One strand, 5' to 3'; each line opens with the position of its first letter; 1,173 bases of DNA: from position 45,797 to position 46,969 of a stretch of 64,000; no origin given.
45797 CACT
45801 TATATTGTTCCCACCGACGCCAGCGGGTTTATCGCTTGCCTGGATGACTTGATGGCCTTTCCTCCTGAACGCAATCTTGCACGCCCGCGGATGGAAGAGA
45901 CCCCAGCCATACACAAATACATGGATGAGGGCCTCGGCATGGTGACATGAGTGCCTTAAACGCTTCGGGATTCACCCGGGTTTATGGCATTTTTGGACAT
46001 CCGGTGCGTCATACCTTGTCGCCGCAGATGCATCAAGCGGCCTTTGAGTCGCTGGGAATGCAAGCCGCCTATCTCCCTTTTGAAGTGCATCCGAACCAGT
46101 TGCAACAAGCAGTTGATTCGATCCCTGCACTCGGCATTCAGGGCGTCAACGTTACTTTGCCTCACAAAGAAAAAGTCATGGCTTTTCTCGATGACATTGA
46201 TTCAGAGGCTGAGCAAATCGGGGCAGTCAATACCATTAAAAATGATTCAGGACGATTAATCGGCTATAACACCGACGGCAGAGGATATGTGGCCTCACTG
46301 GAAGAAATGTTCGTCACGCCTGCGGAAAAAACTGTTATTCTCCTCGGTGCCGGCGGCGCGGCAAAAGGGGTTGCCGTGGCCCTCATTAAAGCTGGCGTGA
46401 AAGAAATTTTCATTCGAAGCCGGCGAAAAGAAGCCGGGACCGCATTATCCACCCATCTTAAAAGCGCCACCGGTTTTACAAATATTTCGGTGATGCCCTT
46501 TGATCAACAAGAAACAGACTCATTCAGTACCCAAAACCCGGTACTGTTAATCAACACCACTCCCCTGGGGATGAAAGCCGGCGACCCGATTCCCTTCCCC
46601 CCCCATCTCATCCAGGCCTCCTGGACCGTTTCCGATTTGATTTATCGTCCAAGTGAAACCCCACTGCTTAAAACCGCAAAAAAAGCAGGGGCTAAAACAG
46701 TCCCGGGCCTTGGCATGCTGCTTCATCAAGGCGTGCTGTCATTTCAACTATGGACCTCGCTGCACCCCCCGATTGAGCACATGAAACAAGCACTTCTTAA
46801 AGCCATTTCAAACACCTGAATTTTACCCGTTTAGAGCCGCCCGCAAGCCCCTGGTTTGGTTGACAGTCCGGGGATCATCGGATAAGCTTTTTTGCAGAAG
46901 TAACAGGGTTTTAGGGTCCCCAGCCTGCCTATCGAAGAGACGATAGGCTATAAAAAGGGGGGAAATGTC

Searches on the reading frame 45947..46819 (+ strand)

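Call 61: search_protein_families(library=pfam, proteins=[window:45947-46819:+], max_evalue=0.00001)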
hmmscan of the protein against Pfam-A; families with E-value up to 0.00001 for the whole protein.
window:45947-46819:+ (290 aa): 2 families
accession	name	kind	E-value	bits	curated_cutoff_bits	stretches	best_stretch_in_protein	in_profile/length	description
PF08501.16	Shikimate_dh_N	-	8e-31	106.6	27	1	15-97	1-83/83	Shikimate dehydrogenase substrate binding domain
PF18317.6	SDH_C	-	1.3e-13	50.8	25.8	1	254-284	1-31/31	Shikimate 5'-dehydrogenase C-terminal domain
